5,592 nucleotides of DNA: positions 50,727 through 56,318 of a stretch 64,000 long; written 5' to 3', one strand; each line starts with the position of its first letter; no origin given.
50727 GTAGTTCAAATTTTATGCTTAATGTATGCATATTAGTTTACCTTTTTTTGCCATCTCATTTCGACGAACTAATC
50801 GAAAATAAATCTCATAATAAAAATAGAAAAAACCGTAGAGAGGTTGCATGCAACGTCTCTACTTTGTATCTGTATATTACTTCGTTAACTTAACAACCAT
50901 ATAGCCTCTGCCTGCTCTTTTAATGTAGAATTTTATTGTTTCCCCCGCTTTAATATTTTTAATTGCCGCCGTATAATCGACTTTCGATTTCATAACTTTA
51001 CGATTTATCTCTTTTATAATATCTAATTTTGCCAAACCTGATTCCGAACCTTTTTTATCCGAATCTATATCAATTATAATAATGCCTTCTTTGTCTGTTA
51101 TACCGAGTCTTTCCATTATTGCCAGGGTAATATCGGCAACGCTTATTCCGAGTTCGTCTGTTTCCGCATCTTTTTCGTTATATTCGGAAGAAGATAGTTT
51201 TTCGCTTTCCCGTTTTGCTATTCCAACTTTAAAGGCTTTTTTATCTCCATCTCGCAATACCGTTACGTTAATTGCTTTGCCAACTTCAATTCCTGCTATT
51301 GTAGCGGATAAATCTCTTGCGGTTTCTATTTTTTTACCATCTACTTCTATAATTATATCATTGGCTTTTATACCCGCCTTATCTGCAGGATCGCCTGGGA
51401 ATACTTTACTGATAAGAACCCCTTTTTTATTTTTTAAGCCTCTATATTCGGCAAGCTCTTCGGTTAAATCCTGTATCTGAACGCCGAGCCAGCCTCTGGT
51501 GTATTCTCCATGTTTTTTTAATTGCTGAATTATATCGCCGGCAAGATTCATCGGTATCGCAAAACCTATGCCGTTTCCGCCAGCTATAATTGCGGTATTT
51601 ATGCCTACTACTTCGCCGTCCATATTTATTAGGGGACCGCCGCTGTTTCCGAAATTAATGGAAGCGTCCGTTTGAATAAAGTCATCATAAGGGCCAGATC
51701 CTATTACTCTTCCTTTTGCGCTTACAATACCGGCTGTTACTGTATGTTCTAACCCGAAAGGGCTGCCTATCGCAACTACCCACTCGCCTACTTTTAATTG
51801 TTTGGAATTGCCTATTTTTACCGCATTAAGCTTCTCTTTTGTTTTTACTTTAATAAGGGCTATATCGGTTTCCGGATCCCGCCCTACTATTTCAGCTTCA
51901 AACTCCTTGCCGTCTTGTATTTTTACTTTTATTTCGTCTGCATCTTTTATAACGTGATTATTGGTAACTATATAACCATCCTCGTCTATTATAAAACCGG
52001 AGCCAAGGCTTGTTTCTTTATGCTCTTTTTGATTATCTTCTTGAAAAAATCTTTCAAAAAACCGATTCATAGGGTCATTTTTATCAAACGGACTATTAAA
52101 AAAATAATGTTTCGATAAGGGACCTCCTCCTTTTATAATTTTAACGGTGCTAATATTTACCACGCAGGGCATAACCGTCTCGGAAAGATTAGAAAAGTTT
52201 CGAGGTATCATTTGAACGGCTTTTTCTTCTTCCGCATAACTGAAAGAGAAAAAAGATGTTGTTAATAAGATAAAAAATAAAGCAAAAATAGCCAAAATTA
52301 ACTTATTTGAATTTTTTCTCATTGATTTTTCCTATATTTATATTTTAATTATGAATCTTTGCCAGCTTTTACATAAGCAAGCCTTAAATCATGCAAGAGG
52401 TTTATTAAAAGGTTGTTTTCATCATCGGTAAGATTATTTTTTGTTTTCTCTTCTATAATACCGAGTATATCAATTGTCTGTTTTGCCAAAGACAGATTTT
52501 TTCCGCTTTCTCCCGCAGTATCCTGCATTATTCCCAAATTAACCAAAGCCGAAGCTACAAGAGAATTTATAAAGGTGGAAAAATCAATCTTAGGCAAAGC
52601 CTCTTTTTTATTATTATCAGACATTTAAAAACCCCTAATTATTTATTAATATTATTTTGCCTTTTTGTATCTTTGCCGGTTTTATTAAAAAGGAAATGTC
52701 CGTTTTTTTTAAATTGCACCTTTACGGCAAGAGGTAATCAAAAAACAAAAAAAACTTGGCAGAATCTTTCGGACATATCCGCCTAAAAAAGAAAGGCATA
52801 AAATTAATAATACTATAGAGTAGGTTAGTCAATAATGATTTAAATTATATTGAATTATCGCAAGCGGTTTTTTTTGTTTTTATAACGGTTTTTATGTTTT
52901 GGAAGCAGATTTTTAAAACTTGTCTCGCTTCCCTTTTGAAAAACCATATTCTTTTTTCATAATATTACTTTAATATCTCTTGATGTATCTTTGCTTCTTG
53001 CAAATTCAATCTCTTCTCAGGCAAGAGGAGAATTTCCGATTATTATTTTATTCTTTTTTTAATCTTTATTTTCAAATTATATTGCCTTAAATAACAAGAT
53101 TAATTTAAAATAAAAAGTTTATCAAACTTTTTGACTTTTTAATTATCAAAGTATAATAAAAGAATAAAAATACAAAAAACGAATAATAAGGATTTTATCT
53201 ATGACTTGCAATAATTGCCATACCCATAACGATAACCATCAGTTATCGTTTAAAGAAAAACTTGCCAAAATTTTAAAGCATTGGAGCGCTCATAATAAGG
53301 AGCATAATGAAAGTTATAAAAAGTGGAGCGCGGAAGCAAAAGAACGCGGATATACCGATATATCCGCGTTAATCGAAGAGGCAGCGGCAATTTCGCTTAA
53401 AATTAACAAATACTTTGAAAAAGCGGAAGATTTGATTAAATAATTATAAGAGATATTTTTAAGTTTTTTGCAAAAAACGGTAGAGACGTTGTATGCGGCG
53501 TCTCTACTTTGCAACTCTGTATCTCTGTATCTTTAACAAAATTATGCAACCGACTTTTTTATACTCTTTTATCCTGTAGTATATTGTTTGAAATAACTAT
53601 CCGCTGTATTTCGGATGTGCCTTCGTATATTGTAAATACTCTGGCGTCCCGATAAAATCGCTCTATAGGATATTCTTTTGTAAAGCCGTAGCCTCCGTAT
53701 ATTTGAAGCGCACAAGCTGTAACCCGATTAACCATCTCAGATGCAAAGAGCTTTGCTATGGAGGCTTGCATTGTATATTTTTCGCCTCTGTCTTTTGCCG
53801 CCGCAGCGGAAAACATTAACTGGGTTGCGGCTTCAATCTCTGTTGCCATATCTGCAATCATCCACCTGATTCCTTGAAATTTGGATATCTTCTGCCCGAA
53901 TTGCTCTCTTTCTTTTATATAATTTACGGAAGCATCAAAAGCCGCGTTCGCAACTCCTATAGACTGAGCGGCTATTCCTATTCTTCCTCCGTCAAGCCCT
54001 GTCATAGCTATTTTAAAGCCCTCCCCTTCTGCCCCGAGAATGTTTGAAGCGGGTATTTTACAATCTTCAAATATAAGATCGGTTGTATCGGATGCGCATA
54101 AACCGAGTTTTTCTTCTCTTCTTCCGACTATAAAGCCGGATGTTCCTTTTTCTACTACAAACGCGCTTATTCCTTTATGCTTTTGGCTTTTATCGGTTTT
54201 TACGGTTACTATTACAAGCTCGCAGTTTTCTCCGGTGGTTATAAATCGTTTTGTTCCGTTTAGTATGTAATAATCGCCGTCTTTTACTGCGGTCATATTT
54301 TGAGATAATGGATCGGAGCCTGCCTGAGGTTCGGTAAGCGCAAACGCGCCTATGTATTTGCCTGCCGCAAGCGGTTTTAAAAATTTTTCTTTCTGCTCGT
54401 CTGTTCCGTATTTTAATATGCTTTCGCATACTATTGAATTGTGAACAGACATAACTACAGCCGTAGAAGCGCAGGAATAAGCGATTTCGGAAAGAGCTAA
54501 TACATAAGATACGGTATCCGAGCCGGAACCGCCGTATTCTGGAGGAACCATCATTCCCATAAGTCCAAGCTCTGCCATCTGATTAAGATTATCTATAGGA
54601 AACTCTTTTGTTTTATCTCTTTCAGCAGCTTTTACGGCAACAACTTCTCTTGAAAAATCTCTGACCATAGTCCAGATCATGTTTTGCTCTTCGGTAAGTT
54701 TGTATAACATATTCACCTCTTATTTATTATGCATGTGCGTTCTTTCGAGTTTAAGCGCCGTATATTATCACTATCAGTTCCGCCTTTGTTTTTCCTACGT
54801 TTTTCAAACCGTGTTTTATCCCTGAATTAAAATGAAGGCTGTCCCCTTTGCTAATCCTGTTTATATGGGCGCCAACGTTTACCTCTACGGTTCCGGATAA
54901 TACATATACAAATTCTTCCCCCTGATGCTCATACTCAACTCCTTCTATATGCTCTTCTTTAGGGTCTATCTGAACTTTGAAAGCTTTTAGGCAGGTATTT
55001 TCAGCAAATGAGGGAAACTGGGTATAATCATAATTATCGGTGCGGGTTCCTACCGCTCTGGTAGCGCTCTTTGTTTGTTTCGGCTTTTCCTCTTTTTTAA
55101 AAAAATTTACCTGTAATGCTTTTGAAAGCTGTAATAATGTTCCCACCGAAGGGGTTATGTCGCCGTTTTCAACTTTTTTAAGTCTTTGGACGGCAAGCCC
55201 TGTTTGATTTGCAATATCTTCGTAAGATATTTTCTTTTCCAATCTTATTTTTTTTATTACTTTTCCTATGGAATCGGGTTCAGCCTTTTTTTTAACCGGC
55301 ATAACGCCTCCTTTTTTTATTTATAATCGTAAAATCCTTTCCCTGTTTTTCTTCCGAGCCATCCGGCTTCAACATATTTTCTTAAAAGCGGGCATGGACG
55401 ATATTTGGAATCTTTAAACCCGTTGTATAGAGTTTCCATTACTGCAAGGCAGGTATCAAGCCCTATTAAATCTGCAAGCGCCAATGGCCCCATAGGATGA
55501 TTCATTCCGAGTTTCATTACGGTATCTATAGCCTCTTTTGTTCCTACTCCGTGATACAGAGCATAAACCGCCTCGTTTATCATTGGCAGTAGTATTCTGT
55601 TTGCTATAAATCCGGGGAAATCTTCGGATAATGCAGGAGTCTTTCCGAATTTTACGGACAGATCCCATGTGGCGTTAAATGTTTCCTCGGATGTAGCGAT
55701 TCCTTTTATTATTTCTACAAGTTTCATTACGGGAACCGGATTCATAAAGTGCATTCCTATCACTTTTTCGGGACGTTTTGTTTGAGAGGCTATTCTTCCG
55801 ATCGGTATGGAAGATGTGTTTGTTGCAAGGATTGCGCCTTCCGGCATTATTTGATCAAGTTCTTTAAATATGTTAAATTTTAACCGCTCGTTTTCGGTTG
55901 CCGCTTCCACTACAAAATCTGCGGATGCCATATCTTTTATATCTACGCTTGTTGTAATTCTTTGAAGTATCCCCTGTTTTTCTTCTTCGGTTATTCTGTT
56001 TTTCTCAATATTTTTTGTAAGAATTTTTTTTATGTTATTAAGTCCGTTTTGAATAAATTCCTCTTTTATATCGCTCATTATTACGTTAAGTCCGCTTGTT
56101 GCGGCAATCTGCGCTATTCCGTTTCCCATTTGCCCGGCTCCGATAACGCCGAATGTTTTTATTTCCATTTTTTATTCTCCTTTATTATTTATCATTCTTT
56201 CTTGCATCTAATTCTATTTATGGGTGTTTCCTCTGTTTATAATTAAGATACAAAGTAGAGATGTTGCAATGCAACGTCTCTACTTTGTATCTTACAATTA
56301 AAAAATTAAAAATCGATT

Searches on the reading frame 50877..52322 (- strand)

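Call 75: search_protein_families(library=pfam, proteins=[window:50877-52322:-])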
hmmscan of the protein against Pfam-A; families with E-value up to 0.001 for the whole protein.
window:50877-52322:- (481 aa): 5 families
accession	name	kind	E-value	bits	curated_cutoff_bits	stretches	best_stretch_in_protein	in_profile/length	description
PF13365.12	Trypsin_2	-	4.7e-38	131.6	27.6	1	107-241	1-144/144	Trypsin-like peptidase domain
PF13180.12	PDZ_2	-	9.4e-24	83.9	27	2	278-366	2-78/80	PDZ domain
PF00089.32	Trypsin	-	1.2e-22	81.2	20.6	1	105-261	25-216/220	Trypsin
PF00595.29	PDZ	-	1e-14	55.1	23.2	1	269-355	3-80/81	PDZ domain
PF17820.7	PDZ_6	-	1.7e-09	37.7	27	1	304-357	2-54/54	PDZ domain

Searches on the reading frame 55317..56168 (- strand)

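Call 75: search_protein_families(library=pfam, proteins=[window:55317-56168:-])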
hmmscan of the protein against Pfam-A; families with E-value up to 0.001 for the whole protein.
window:55317-56168:- (283 aa): 2 families
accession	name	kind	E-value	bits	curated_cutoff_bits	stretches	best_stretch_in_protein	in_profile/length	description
PF02737.24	3HCDH_N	-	2.9e-62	210.2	22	1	7-181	3-177/180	3-hydroxyacyl-CoA dehydrogenase, NAD binding domain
PF00725.27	3HCDH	-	1.2e-37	128.8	22.1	1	186-282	1-97/97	3-hydroxyacyl-CoA dehydrogenase, C-terminal domain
